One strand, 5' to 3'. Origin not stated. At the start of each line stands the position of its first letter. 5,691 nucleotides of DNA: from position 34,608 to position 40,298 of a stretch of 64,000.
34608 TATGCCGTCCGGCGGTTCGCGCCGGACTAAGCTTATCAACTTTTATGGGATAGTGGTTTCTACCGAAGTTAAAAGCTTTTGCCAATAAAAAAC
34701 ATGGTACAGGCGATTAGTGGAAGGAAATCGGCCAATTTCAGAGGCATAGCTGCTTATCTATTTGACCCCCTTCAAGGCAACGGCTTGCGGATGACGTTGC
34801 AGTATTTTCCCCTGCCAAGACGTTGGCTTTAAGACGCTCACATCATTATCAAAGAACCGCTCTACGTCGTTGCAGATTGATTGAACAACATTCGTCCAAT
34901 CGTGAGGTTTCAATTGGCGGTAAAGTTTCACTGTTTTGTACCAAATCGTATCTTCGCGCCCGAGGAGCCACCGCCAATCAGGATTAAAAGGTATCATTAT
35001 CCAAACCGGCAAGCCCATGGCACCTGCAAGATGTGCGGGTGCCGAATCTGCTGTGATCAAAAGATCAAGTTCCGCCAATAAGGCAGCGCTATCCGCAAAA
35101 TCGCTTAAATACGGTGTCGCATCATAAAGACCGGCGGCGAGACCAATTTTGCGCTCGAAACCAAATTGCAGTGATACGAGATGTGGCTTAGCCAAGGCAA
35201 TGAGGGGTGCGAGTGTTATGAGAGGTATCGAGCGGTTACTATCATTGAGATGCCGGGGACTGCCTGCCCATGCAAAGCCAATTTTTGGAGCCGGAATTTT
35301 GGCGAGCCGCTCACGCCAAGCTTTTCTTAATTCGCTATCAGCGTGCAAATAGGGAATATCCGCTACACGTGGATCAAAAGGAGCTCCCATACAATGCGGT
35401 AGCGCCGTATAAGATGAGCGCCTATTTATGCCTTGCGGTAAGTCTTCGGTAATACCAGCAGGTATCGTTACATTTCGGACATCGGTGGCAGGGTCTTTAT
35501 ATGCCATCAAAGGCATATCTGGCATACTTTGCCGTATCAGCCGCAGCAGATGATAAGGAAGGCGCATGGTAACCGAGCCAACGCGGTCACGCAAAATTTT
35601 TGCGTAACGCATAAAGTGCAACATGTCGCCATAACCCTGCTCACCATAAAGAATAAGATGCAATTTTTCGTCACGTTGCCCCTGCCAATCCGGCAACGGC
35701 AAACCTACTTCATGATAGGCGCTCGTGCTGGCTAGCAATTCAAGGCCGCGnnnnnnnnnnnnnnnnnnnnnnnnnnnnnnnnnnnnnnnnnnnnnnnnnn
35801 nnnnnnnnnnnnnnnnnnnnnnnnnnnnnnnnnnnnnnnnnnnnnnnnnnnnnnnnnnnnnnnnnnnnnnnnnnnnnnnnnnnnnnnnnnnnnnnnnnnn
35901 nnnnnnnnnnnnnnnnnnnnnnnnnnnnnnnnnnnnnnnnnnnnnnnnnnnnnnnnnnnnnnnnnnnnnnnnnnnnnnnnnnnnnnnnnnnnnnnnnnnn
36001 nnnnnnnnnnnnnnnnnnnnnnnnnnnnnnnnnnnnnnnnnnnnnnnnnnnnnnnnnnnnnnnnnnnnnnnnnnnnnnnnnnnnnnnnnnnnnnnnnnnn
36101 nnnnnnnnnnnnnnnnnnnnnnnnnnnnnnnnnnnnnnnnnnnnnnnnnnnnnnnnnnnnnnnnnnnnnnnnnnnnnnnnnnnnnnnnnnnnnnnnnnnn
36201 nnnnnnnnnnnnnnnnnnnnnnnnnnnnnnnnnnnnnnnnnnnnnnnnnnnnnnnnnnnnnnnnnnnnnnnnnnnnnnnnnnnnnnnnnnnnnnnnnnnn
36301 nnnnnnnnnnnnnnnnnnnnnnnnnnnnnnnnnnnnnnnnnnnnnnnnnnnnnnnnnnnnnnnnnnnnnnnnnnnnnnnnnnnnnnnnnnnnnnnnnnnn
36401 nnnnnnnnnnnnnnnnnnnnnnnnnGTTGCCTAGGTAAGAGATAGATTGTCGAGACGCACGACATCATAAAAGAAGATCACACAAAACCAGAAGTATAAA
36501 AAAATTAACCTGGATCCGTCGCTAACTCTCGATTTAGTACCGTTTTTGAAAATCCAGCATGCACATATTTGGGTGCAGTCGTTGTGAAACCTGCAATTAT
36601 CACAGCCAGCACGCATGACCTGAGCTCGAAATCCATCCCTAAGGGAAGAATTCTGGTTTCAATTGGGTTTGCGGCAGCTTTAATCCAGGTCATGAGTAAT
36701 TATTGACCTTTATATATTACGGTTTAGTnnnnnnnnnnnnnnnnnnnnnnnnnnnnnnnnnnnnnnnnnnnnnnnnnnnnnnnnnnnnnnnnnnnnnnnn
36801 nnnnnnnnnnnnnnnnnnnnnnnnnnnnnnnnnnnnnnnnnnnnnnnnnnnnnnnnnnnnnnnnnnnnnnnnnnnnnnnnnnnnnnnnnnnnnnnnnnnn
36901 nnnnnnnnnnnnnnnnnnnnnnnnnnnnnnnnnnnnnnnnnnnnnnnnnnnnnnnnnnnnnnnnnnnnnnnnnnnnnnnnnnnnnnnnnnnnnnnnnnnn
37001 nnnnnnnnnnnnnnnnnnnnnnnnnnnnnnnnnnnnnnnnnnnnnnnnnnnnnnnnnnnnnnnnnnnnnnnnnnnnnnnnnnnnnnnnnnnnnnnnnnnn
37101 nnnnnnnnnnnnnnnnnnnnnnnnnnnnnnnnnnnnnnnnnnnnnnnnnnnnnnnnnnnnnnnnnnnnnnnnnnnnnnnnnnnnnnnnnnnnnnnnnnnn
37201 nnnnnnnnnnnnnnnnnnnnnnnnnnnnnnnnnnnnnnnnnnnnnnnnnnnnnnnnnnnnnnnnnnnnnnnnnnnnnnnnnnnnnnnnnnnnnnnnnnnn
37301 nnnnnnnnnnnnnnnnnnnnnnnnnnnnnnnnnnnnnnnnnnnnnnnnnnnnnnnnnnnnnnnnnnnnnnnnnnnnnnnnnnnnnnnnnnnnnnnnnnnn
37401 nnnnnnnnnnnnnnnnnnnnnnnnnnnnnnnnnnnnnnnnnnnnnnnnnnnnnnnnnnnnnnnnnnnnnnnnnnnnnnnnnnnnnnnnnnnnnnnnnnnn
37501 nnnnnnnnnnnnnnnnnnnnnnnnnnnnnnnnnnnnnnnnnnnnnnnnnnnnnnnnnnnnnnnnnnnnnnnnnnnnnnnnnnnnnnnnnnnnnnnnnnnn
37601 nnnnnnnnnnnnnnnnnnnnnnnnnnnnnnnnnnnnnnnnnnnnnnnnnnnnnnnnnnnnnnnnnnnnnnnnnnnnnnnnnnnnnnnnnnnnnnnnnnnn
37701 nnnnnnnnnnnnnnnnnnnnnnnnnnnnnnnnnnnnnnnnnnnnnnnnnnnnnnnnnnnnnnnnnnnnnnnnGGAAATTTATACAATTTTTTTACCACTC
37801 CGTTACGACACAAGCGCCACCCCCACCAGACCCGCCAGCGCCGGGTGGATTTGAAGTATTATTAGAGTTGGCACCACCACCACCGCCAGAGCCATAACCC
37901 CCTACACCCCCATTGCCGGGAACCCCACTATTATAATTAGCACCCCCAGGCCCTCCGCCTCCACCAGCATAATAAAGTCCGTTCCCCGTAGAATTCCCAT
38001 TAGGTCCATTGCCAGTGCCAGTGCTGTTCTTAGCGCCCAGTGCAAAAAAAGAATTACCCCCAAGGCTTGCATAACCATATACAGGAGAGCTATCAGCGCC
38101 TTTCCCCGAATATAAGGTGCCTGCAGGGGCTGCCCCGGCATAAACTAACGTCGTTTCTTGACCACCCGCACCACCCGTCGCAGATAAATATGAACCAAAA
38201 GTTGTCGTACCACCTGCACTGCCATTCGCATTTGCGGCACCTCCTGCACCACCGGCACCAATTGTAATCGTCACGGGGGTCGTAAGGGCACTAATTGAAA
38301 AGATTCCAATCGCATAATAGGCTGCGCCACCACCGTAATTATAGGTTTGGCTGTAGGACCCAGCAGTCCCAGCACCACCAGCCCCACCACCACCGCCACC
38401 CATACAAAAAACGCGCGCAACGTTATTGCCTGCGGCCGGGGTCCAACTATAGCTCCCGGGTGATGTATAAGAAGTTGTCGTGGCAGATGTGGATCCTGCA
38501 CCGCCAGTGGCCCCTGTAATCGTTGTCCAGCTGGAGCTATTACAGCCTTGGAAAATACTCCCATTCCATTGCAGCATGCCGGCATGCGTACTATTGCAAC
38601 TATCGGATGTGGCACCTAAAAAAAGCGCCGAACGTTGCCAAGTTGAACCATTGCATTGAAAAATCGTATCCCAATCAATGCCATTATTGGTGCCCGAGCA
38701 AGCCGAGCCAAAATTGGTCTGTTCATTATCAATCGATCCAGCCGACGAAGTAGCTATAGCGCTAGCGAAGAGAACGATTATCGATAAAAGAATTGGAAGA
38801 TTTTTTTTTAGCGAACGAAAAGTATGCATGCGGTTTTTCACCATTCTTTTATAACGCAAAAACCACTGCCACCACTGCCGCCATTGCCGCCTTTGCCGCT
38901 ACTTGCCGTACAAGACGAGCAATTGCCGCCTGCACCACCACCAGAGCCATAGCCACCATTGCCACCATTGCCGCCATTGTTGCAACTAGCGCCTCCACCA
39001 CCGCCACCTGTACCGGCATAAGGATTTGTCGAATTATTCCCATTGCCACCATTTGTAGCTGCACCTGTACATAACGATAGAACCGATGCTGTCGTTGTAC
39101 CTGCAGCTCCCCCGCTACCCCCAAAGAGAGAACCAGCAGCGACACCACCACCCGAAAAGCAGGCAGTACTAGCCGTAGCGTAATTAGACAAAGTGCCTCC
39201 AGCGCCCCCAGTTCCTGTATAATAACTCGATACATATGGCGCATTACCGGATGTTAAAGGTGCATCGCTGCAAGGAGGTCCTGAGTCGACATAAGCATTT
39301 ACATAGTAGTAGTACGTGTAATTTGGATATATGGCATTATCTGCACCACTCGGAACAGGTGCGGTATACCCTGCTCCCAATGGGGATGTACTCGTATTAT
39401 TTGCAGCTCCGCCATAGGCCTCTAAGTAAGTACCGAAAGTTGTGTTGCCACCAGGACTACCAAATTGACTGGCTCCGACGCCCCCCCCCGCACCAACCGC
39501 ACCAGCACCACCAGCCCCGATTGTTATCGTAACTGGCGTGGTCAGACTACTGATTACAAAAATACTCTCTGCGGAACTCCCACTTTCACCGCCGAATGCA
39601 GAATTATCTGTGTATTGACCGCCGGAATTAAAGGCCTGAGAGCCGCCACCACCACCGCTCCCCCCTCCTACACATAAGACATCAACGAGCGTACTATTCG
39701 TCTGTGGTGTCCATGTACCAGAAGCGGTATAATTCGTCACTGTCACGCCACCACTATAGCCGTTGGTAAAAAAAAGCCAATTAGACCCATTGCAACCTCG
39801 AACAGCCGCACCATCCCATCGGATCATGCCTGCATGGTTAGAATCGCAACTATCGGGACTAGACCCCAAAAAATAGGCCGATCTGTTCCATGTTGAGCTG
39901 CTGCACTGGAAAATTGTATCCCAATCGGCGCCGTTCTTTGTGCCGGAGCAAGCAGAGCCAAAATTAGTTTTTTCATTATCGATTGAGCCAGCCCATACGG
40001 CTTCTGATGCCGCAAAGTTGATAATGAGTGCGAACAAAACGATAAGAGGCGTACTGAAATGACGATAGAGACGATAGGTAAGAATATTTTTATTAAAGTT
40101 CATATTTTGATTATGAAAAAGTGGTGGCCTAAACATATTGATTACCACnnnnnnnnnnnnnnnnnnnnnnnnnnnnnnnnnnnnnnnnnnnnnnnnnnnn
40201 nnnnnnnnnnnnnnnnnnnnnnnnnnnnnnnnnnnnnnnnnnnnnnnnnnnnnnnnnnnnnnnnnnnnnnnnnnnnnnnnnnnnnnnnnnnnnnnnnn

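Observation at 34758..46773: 12-kb accessory locus between tRNA-Trp and tRNA-Gly: candidate undescribed extracytoplasmic protein-modification or matrix system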

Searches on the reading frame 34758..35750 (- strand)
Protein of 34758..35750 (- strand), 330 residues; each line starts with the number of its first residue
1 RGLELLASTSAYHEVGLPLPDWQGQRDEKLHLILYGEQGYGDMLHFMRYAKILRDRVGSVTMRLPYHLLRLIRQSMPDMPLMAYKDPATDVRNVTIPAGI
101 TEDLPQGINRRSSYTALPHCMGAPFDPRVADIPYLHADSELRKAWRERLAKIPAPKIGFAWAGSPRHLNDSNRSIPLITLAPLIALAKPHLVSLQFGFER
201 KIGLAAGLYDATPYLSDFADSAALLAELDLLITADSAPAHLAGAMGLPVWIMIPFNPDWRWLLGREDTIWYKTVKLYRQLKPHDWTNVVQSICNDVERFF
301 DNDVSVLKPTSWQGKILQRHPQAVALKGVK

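Call 85: search_solved_structures(query=window:34758-35750:-, max_evalue=1, show_alignments=1)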
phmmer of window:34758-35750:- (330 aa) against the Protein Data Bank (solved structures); distinct sequences matched with E-value up to 1: 1.
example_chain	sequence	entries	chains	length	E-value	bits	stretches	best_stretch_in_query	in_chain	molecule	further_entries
1x18_F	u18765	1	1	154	0.39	13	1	38-118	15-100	30S ribosomal protein S7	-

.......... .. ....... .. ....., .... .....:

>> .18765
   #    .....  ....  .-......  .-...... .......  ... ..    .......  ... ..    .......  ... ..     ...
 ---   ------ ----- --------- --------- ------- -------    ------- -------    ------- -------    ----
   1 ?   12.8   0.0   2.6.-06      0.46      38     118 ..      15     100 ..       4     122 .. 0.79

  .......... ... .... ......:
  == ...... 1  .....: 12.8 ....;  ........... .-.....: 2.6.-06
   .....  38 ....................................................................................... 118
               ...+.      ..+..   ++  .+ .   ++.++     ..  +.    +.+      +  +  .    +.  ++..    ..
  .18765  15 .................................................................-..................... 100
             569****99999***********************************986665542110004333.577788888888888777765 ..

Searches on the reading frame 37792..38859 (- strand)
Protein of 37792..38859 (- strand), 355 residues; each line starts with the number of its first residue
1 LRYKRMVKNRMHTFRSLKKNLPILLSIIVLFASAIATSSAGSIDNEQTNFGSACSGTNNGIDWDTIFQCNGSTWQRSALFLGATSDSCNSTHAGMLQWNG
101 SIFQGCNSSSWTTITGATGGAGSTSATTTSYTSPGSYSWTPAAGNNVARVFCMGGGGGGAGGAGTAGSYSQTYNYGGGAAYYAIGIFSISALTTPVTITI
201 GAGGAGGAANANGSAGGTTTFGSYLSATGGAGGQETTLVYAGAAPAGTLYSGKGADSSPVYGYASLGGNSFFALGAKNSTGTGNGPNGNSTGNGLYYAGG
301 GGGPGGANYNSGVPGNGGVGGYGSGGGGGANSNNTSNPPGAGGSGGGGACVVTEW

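Call 5: search_protein_families(library=pfam, proteins=[window:37792-38859:-], max_evalue=0.1)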
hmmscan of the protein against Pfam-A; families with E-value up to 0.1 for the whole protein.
window:37792-38859:- (355 aa): 1 family
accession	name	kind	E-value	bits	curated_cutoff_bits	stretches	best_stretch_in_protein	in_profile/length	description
PF21722.4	Gly_rich_2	-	3.7e-11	43.9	24.3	1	132-352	1-223/226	Glycine-rich domain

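Call 6: search_protein_families(library=ncbifam, proteins=[window:37792-38859:-], max_evalue=0.1)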
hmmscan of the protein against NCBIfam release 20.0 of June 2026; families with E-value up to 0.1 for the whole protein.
window:37792-38859:- (355 aa): 0 families

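Call 24: find_homologous_proteins(query=window:37792-38829:-, max_evalue=0.001)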
Query window:37792-38829:- (345 aa): 10 proteins with E <= 0.001 among 8000 candidates.
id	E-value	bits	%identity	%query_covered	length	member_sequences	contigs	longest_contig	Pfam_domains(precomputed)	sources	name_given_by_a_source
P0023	1.7e-207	707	100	100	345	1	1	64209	PF21722.5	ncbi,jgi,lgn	-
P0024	2.0e-6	46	30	33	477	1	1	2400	PF21722.5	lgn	-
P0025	5.2e-6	44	51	10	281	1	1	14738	PF02839.20,PF21722.5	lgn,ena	-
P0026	1.2e-5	43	-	-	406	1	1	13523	PF21722.5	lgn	-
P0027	1.3e-5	43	-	-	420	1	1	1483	PF21722.5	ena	-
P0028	1.2e-4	40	46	39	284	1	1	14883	PF21722.5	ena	-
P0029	1.7e-4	39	32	26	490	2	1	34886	PF21722.5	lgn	-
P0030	3.7e-4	38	-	-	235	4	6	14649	PF21722.5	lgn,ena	-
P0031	6.5e-4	38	-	-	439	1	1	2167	PF21722.5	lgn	-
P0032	7.8e-4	37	75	10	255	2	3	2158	PF21722.5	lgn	-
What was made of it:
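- Tried and rejected: It returned only weak Gly_rich_2 hits and not even the paralogues (call 24).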

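Call 72: search_protein_families(library=phrogs, proteins=[window:37792-38829:-], max_evalue=0.01)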
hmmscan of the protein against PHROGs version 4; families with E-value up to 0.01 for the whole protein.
window:37792-38829:- (345 aa): 3 families
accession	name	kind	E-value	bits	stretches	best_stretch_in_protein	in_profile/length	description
phrog_863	-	tail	2e-21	77.6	1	84-345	357-604/690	tail fiber assembly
phrog_2295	-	unknown function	4.3e-07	29.9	1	67-340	530-800/1183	-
phrog_454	-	tail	0.0026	16.9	1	104-314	1167-1366/1376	tail fiber protein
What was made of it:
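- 37792..38829 (-): Gly-rich paralogue 3; last gene of the run. Pfam PF21722, 4e-11 (call 5). phrog_863 2e-21, phrog_2295 and phrog_454 tail fibre (call 72).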

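Call 73: search_dna_similar(query=window:37792-38829:-, collection=phages, mode=protein, max_evalue=0.001, max_rows=15)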
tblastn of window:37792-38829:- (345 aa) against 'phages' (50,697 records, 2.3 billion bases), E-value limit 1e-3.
No match.
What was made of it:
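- Closest known: Phage gp38-type tail-fibre adhesins with glycine-rich motifs. Different: There is no hit to Pfam GP38 at E <= 0.1 (call 5), no phage neighbours and no BLAST-level phage match (call 73).
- Tried and rejected: The Gly-rich proteins have no tblastn match in phage records (call 73).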

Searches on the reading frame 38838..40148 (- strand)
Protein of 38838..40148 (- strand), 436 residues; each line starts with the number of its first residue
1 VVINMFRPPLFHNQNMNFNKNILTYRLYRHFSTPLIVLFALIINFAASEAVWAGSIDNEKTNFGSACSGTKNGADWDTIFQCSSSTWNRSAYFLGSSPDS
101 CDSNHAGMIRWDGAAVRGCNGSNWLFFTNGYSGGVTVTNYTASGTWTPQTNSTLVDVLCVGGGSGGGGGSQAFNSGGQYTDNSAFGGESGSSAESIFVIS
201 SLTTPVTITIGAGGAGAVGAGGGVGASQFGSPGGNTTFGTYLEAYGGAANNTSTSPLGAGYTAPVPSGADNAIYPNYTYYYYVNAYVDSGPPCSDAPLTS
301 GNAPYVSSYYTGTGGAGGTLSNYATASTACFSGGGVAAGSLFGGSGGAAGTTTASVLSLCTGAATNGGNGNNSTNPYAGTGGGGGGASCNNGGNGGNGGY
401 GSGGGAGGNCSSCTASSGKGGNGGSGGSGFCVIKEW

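Call 5: search_protein_families(library=pfam, proteins=[window:38838-40148:-], max_evalue=0.1)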
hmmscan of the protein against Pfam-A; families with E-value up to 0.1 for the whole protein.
window:38838-40148:- (436 aa): 1 family
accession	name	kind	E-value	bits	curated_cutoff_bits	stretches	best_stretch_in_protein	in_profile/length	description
PF21722.4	Gly_rich_2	-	6.1e-05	23.6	24.3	1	143-434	6-224/226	Glycine-rich domain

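Call 6: search_protein_families(library=ncbifam, proteins=[window:38838-40148:-], max_evalue=0.1)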
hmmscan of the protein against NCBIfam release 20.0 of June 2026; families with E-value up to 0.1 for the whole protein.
window:38838-40148:- (436 aa): 0 families

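Call 72: search_protein_families(library=phrogs, proteins=[window:38838-40103:-], max_evalue=0.01)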
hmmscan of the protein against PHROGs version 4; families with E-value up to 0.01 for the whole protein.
window:38838-40103:- (421 aa): 1 family
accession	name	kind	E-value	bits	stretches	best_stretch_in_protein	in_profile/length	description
phrog_863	-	tail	6.9e-15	56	1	105-256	381-525/690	tail fiber assembly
